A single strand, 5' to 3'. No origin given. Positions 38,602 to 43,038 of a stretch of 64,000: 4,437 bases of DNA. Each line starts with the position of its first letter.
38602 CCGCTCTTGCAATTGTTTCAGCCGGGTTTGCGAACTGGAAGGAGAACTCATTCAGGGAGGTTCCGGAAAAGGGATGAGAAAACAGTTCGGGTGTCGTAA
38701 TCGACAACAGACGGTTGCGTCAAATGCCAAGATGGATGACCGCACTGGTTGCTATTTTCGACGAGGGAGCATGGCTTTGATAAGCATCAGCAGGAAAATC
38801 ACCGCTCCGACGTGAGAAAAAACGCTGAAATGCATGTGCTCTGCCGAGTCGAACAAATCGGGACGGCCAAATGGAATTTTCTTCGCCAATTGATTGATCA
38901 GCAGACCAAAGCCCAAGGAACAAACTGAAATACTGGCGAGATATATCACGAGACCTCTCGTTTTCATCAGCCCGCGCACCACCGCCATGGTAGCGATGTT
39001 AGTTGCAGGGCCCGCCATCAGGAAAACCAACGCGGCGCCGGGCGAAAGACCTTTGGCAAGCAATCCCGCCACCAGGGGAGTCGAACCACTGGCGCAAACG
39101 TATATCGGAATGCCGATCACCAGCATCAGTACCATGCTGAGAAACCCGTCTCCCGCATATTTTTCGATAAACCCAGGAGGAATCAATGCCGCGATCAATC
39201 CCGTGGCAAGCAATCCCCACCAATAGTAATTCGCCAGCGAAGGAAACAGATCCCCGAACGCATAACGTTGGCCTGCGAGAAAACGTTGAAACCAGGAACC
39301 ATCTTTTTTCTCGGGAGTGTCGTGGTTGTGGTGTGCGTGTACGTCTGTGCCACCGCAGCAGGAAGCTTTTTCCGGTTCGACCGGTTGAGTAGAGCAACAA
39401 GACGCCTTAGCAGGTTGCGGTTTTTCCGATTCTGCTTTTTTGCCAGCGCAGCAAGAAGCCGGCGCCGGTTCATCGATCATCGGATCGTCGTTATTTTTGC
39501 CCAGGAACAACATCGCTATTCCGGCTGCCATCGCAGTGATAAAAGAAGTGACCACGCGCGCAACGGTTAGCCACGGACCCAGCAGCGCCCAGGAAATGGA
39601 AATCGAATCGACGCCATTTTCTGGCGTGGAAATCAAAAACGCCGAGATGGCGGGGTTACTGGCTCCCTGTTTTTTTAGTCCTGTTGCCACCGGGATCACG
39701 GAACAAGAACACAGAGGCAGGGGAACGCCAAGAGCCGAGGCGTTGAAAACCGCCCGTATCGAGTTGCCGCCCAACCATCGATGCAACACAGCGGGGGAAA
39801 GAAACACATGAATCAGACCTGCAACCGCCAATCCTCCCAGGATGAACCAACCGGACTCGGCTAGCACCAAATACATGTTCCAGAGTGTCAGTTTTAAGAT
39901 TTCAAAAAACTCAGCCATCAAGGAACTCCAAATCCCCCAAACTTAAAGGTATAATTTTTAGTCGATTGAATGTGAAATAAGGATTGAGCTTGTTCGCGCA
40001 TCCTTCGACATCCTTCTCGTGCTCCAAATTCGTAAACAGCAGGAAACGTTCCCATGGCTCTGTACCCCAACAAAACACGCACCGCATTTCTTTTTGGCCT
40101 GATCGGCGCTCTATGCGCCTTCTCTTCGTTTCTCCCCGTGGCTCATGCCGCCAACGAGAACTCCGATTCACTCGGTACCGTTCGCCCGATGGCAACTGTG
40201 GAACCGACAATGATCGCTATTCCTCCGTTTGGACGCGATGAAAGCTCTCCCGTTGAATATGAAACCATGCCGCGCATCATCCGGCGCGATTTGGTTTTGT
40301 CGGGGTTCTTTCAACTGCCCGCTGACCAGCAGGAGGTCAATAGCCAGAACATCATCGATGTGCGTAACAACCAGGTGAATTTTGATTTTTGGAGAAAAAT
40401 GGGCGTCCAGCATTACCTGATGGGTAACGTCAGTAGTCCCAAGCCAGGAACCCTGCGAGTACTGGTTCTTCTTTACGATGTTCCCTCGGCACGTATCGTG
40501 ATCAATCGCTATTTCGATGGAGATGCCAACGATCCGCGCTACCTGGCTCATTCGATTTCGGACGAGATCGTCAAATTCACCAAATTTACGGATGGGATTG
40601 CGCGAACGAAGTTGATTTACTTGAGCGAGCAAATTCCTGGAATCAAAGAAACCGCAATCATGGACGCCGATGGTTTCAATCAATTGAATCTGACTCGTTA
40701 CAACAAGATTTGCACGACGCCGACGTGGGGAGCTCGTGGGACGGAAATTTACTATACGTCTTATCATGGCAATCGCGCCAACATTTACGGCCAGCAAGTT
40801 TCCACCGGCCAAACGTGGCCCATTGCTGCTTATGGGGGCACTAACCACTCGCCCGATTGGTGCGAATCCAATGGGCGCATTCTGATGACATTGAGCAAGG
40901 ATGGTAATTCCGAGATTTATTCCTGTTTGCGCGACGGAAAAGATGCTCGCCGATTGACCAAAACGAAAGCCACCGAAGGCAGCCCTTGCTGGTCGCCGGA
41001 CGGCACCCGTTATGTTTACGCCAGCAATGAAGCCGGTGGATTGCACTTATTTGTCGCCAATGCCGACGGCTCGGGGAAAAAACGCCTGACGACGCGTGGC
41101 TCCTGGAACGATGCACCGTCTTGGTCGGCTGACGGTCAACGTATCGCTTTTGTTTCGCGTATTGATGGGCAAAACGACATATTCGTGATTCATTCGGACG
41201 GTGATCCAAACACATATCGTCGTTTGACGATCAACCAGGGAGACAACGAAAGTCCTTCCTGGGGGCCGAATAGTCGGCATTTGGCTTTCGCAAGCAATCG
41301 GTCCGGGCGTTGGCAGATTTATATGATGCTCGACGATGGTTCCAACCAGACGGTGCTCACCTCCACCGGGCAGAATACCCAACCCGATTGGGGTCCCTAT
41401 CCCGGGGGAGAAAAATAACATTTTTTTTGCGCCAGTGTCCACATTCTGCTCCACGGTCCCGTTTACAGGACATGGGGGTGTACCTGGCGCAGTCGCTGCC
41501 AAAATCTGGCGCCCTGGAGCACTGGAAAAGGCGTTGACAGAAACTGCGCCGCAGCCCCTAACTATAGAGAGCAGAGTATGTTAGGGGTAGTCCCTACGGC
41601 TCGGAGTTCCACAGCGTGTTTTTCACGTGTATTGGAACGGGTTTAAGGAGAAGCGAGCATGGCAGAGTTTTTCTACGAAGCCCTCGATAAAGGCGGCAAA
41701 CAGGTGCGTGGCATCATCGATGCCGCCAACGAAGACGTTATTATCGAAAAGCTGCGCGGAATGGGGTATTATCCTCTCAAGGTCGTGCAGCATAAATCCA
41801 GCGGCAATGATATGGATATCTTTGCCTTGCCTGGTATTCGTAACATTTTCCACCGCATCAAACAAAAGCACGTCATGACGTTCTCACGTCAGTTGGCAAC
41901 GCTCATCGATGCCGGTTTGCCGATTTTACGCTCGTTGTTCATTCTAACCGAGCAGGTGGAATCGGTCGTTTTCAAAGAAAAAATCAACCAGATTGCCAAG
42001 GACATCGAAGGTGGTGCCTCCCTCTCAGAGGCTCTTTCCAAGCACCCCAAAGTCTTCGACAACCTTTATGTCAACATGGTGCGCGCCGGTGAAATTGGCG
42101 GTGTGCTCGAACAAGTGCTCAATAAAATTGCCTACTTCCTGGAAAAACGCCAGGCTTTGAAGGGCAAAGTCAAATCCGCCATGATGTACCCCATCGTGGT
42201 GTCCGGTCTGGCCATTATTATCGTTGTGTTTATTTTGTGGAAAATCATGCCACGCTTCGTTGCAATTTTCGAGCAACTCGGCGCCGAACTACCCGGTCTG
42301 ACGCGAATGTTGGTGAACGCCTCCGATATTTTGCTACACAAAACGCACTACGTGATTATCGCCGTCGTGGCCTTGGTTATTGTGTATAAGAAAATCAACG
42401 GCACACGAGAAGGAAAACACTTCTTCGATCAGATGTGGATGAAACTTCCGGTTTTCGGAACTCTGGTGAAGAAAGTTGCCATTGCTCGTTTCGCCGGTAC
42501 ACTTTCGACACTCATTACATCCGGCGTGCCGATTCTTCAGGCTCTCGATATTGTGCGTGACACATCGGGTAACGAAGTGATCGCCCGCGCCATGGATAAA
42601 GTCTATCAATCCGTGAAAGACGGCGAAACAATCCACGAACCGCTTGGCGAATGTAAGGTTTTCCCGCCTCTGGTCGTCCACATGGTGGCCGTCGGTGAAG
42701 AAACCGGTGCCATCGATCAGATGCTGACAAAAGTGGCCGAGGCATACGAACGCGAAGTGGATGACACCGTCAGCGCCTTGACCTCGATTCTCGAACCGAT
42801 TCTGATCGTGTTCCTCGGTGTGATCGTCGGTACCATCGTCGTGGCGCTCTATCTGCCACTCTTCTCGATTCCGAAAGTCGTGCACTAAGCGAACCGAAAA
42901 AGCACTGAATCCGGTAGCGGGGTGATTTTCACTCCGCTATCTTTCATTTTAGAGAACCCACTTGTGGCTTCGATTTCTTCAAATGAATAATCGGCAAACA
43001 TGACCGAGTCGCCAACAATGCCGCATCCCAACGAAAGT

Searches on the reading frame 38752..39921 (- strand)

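Call 54: search_protein_families(library=pfam, proteins=[window:38752-39921:-], max_evalue=0.00001)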
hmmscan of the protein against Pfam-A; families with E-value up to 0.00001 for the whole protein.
window:38752-39921:- (389 aa): 1 family
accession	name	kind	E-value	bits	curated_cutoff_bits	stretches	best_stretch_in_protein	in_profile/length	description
PF03773.19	ArsP_1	-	1.4e-42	146.3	32.3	1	21-343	14-293/294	Predicted permease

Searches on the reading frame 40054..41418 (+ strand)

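Call 54: search_protein_families(library=pfam, proteins=[window:40054-41418:+], max_evalue=0.00001)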
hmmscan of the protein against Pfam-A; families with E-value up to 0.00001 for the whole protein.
window:40054-41418:+ (454 aa): 3 families
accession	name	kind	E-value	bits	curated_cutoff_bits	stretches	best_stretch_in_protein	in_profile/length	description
PF07676.18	PD40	-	1.4e-30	104.9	20.9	3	343-378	2-38/38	WD40-like Beta Propeller Repeat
PF04052.18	TolB_N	-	8.8e-13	48.7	22.4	1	49-146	10-103/106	TolB amino-terminal domain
PF00930.27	DPPIV_N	-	3.1e-06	26.6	22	0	313-398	243-330/354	Dipeptidyl peptidase IV (DPP IV) N-terminal region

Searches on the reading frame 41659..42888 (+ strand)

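Call 54: search_protein_families(library=pfam, proteins=[window:41659-42888:+], max_evalue=0.00001)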
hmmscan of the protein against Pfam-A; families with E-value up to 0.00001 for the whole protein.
window:41659-42888:+ (409 aa): 1 family
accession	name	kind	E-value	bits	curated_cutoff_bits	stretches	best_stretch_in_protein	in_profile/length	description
PF00482.28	T2SSF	-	6.6e-65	217.2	25.2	2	75-198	1-125/125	Type II secretion system (T2SS), protein F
